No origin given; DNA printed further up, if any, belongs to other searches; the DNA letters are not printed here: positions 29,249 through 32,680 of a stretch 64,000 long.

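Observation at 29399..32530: Third, dispersed paralog of the Cys-rich family with an Arg/Ser/Thr-rich spacer and an extra C-terminal module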

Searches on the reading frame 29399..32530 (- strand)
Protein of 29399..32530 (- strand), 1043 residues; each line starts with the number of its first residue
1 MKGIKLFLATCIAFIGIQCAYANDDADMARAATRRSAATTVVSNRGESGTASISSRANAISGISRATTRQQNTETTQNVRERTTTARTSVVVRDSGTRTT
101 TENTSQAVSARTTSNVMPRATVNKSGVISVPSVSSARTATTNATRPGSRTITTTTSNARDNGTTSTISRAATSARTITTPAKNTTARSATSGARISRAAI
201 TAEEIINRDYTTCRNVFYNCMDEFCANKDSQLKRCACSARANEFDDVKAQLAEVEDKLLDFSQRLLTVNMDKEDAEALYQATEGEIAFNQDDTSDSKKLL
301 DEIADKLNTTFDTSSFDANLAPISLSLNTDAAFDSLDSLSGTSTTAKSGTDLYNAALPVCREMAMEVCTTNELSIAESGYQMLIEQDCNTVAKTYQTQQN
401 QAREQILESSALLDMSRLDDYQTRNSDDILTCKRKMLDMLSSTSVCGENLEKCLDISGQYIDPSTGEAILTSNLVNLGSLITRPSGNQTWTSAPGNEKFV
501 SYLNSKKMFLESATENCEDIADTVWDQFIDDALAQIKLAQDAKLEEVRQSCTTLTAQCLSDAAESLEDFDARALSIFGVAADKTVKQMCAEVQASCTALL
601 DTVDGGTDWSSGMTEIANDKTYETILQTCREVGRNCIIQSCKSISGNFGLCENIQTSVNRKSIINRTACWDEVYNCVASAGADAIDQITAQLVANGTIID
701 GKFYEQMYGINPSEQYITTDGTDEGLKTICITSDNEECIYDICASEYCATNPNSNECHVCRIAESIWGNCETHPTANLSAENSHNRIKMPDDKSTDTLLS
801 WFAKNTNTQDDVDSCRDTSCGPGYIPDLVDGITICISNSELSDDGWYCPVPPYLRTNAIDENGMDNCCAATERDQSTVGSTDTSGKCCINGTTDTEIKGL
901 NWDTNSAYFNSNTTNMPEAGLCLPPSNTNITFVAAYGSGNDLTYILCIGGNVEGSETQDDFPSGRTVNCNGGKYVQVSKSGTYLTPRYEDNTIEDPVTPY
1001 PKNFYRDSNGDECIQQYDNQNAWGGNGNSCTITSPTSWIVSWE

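Call 8: search_protein_families(library=pfam, proteins=[window:29399-32530:-], max_evalue=1)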
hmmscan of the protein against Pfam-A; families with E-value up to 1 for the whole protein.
window:29399-32530:- (1043 aa): 0 families

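Call 9: find_homologous_proteins(query=window:29399-32530:-, max_evalue=0.001)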
Query window:29399-32530:- (1043 aa): 932 proteins with E <= 0.001 among 8000 candidates; the best 120 are listed.
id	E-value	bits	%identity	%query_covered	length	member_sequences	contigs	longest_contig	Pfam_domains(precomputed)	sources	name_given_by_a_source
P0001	0.0e+0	2334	100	100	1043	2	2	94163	-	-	-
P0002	0.0e+0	1823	80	100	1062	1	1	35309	-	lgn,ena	-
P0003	0.0e+0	1767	78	100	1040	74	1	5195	-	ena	-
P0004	0.0e+0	1388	64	100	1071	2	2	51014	-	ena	-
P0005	0.0e+0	1382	64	100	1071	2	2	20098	-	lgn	-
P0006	0.0e+0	1379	64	100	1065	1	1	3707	-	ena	-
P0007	0.0e+0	1379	64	100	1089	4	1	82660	-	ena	-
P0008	0.0e+0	1378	63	100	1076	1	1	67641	-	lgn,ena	-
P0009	0.0e+0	1377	64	100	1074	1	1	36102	-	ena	-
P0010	0.0e+0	1376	62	100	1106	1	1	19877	-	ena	-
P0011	0.0e+0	1374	63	100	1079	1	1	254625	-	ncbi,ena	-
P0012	0.0e+0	1370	63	100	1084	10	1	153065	-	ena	-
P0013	0.0e+0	1370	63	100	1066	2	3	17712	-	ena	-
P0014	0.0e+0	1360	63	100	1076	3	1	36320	-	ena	-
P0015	0.0e+0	1357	63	100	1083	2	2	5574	-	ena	-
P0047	0.0e+0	1146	55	100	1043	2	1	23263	-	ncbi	-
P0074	0.0e+0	1043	52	100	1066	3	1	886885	-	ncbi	-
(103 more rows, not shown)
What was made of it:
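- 29399..32530 (-): Complete ORF, 1043 aa, 44 Cys (42 in the mature protein); the C-type member of the Cys-rich family. There are more than 900 full-length homologs at 49-80% identity (call 9).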

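Call 19: find_encoding_contigs(protein=P0011, flank=10000, max_places=2)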
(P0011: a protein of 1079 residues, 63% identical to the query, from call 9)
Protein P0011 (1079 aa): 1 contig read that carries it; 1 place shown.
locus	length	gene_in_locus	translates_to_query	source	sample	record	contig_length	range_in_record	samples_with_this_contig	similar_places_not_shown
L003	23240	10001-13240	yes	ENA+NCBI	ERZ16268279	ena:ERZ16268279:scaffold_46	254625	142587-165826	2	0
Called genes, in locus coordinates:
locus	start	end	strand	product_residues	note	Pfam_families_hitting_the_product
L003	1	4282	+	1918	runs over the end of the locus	PF11974:bMG3, PF01835:MG2, PF17972:bMG5, PF17962:bMG6 (weak), PF07703:A2M_BRD, PF00207:A2M, PF17973:bMG10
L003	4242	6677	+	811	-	PF00912:Transgly, PF00905:Transpeptidase, PF06832:BiPBP_C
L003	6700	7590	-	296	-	PF11276:DUF3078 (weak)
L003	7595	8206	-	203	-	-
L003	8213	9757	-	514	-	PF17251:Pom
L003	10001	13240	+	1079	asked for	-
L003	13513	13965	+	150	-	-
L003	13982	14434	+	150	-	-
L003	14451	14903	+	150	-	-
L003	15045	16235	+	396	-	-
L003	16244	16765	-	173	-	PF01195:Pept_tRNA_hydro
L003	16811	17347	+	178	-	PF13505:OMP_b-brl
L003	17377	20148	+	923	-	PF02739:5_3_exonuc_N, PF01367:5_3_exonuc, PF01612:DNA_pol_A_exo1, PF00476:DNA_pol_A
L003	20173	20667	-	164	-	PF05656:DUF805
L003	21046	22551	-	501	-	PF00664:ABC_membrane, PF00005:ABC_tran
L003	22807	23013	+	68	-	PF01165:Ribosomal_S21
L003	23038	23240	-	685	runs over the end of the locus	PF23569:NBD_SMAX1, PF00004:AAA, PF17871:AAA_lid_9, PF00004:AAA, PF00158:Sigma54_activat (weak), PF07724:AAA_2, PF07728:AAA_5, PF10431:ClpB_D2-small, +8 more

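Call 25: search_solved_structures(query=A2, max_evalue=1)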
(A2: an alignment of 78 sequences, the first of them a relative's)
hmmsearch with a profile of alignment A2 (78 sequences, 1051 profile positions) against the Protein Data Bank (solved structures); distinct sequences matched with E-value up to 1: 0.

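Call 26: search_protein_families(library=ncbifam, proteins=[window:29399-32530:-], max_evalue=1)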
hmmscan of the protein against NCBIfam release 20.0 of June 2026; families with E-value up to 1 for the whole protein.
window:29399-32530:- (1043 aa): 1 family
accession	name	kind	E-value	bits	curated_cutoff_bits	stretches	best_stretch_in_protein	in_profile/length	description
NF003410.0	PRK04778.1-4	equivalog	0.062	12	754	0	228-276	373-421/575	septation ring formation regulator EzrA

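Call 27: predict_structure(alignment_id=A2)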
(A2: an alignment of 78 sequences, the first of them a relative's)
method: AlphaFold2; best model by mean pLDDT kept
length: 1043 residues; sequences in the alignment: 78
mean_pLDDT: 65.1   pTM: 0.45
mean pLDDT of the five models: 65.1, 63.2, 63.2, 62.9, 58.7
residues with pLDDT >= 90: 123; 70-90: 398; 50-70: 215; < 50: 307
segments of 3 or more residues with pLDDT < 50: 16-202, 269-271, 278-282, 309-345, 417-426, 441-448, 450-464, 466-472, 568-583, 604-609, 991-994
pLDDT, mean of each block of 10 residues (from residue 1): 61 47 34 30 27 27 29 27 29 29 31 32 30 29 29 27 29 31 30 34 53 85 71 59 65 73 55 49 51 60 56 42 36 39 52 82 85 85 81 76 73 49 48 62 46 46 46 55 73 75 70 55 69 74 69 63 51 46 56 62 48 70 90 91 67 76 90 94 88 84 87 75 81 84 88 91 94 89 91 88 92 86 86 86 87 87 89 84 91 87 87 84 87 89 90 77 76 89 79 58 88 78 66 88 85
secondary structure, 60 per line:
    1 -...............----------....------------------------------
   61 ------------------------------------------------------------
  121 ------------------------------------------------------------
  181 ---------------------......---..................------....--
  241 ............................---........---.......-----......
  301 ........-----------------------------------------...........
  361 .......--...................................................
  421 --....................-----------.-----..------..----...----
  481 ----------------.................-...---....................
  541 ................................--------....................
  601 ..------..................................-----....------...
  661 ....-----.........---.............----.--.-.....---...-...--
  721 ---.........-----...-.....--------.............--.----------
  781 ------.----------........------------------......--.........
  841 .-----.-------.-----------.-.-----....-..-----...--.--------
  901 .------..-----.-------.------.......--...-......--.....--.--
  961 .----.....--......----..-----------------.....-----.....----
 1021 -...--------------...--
elements in order (helices of 4 or more, strands of 3 or more residues): H2-16 H27-30 H202-207 H211-228 H235-238 H241-268 H272-279 H283-289 H295-308 H350-367 H370-420 H423-442 H497-513 H521-572 H581-602 H609-642 H648-651 H658-664 H670-678 H682-694 H704-708 E716-718 H724-732 E738-740 H742-746 H755-767 H798-805 E824-829 E832-837 E887-889 E930-936 E943-948 E951-955 E966-970 E973-978 E1002-1006 E1012-1016 E1022-1024 E1039-1041
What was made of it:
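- On Type V (autotransporter) adhesins: Predicted strands in the head are 3-7 residues long, too short for a membrane barrel (call 27).
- Closest known: Chlamydial cysteine-rich envelope proteins OmcB/OmcA. Different: The core here is predicted to be helical (call 27).
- Model: AlphaFold gives a disordered aa 16-202, long helices over aa 203-700, and a confident beta-rich C-terminus with pLDDT 84-94 (call 27).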

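Call 29: fold_search(model_id=the predicted structure, library=pdb)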
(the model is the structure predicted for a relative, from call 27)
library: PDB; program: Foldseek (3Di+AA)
matches with E <= 10: 53; with E <= 0.001: 0
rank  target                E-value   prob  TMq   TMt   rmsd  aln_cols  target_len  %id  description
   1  6tfj_B                2.0e-01  0.05  0.07  0.07  24.1       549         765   11  Vip3Aa protoxin structure (released 2020-08-12)
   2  9efi_A                5.1e-01  0.04  0.07  0.09  22.5       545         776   10  VIP3Cb1 Protoxin Structure (released 2025-06-18)
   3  6v1v_B                7.4e-01  0.02  0.06  0.07  26.6       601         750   12  VIP3B (VIP3B_2160) adapted for crystallization (released 2019-12-18)
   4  7mob_C                8.1e-01  0.04  0.04  0.07  20.3       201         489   13  Cryo-EM structure of 2:2 c-MET/NK1 complex (released 2021-06-09)
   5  9l5s_I                1.0e+00  0.03  0.06  0.07  34.0       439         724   10  Cryo-EM structure of the thermophile spliceosome (state B*Q1) (released 2025-03-12)
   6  7sqc_W0               1.4e+00  0.05  0.07  0.07  61.8       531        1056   13  Ciliary C1 central pair apparatus isolated from Chlamydomonas reinhardtii (released 2022-04-13)
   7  6v1v_D                1.4e+00  0.01  0.06  0.08  27.2       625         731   10  VIP3B (VIP3B_2160) adapted for crystallization (released 2019-12-18)
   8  4h1u                  1.8e+00  0.21  0.07  0.17   7.6       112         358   15  Nucleotide-free human dynamin-1-like protein GTPase-GED fusion (released 2013-08-21)
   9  9lm8                  1.8e+00  0.06  0.05  0.11  21.9       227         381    8  Crystal structure of bvFP-Pfr21 (released 2026-01-28)
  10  4k3j_B                1.9e+00  0.03  0.05  0.08  16.4       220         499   12  Crystal structure of Onartuzumab Fab in complex with MET and HGF-beta (released 2013-08-28)
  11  3llp_B                1.9e+00  0.01  0.05  0.07  19.6       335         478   13  1.8 Angstrom human fascin 1 crystal structure (released 2010-04-07)
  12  5ca8                  3.4e+00  0.02  0.06  0.09  25.1       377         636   11  Structures of the yeast dynamin-like GTPase Sey1p in complex with GDP (released 2015-09-16)
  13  9op3_B                3.8e+00  0.11  0.03  0.06   8.1        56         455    9  Structure of Human ADAR2-R2D complexed with dsRNA containing 8-azaN and 2'-Deoxy-2'-fluorouridine (released 2025-10-08)
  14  3m62_A                3.8e+00  0.06  0.07  0.08  22.6       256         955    9  Crystal structure of Ufd2 in complex with the ubiquitin-like (UBL) domain of Rad23 (released 2010-04-28)
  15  6kzg_A                4.0e+00  0.04  0.06  0.21  23.6       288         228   11  14-3-3 protein in Complex with CIC S301 phosphorylated peptide (released 2020-09-30)
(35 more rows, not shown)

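Call 48: find_related_loci(query=A2, collection=genome_contigs, flank=4000)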
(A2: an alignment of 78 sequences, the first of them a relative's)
Query A2 (1043 aa) in genome_contigs; peptide patterns used: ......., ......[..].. (x = any residue, [..] = any of these).
385 stretches matched a pattern; 291 encode a relative of the query (tblastn E <= 1e-3); the best 80 are kept; 80 distinct loci.
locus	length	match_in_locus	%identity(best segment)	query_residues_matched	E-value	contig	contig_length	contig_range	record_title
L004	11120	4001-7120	79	1-1043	0e+0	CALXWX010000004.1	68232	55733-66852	MAG: uncultured Alphaproteobacteria bacterium isolate BRZ_EC__bin9 genome assembly, contig: BRZ_EC__NODE_807_length_6823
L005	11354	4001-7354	61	1-1042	0e+0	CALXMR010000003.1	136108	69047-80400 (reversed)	MAG: uncultured Alphaproteobacteria bacterium isolate BRZ_MA__bin39 genome assembly, contig: BRZ_MA__NODE_145_length_136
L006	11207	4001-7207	59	1-1042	0e+0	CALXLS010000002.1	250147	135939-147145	MAG: uncultured Alphaproteobacteria bacterium isolate BRZ_DL__bin85 genome assembly, contig: BRZ_DL__NODE_35_length_2501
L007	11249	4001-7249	59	1-1042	0e+0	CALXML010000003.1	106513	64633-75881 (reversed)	MAG: uncultured Alphaproteobacteria bacterium isolate BRZ_KL__bin36 genome assembly, contig: BRZ_KL__NODE_141_length_106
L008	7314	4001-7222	57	1-1042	0e+0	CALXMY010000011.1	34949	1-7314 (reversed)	MAG: uncultured Alphaproteobacteria bacterium isolate BRZ_RP__bin67 genome assembly, contig: BRZ_RP__NODE_1653_length_34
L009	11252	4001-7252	60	1-1043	0e+0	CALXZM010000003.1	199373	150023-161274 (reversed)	MAG: uncultured Alphaproteobacteria bacterium isolate BRZ_LB__bin18 genome assembly, contig: BRZ_LB__NODE_51_length_1993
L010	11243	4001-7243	59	1-1042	0e+0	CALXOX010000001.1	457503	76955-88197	MAG: uncultured Alphaproteobacteria bacterium isolate BRZ_MD__bin1 genome assembly, contig: BRZ_MD__NODE_4_length_457503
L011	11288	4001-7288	58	1-1040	0e+0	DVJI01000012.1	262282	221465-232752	MAG TPA_asm: Candidatus Enterousia intestinigallinarum isolate ChiGjej3B3-5194 ChiGjej3B3M5__C728095_L262282_SRR6323341,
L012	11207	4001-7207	59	1-1042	0e+0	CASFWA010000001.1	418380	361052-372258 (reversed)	uncultured proteobacterium isolate A86_L4_360360_idba_bin.28 genome assembly, contig: A86_L4_360360_idba_bin.28.fa_scaff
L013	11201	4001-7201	58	1-1040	0e+0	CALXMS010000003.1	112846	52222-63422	MAG: uncultured Alphaproteobacteria bacterium isolate BRZ_MB__bin43 genome assembly, contig: BRZ_MB__NODE_300_length_112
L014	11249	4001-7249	57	1-1042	0e+0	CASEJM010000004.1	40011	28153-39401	uncultured proteobacterium isolate Batch3_idba_bin.193 genome assembly, contig: Batch3_idba_bin.193.fa_k87_1139185, whol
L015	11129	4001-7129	58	1-1001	0e+0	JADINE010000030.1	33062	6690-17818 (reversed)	MAG: Candidatus Enterousia excrementavium isolate B1-16210 B1M03__C265001_L33062_SRR9113712, whole genome shotgun sequen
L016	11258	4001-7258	58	1-1042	0e+0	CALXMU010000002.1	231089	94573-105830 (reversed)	MAG: uncultured Alphaproteobacteria bacterium isolate BRZ_MD__bin57 genome assembly, contig: BRZ_MD__NODE_45_length_2310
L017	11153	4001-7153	57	1-1043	0e+0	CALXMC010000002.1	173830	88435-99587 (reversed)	MAG: uncultured Alphaproteobacteria bacterium isolate BRZ_EE__bin33 genome assembly, contig: BRZ_EE__NODE_104_length_173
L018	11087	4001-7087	57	1-1005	0e+0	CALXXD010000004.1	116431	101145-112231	MAG: uncultured Alphaproteobacteria bacterium isolate BRZ_AB__bin14 genome assembly, contig: BRZ_AB__NODE_161_length_116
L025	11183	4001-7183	55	1-1043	0e+0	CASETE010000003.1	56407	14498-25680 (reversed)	uncultured proteobacterium isolate SI.O98.metabat-bins.90 genome assembly, contig: SI.O98.metabat-bins.90.fa_k141_37988,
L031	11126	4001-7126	56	1-1043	0e+0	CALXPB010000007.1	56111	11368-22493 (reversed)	MAG: uncultured Alphaproteobacteria bacterium isolate BRZ_R__bin77 genome assembly, contig: BRZ_R__NODE_869_length_56111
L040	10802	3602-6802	49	1-1043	0e+0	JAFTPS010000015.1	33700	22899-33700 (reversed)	MAG: Alphaproteobacteria bacterium isolate RGIG4037 Roe_deer_Cecum-5__c5391, whole genome shotgun sequence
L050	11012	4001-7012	51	1-1043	0e+0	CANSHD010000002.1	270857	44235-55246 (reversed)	MAG TPA_asm: uncultured Alphaproteobacteria bacterium isolate SRR15730559_bin.33_metawrap_v1.3_MAG genome assembly, cont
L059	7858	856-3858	48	1-1043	0e+0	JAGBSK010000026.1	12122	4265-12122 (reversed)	MAG: Alphaproteobacteria bacterium isolate RGIG9404 Yak_Cecum-1__c480455, whole genome shotgun sequence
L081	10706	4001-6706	51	111-1043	0e+0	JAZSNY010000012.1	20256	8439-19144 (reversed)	MAG: Candidatus Enterousia sp. isolate T1900044549_TS20190015.MAGScoT_cleanbin_000102 SGB_200_k141_2693032, whole genome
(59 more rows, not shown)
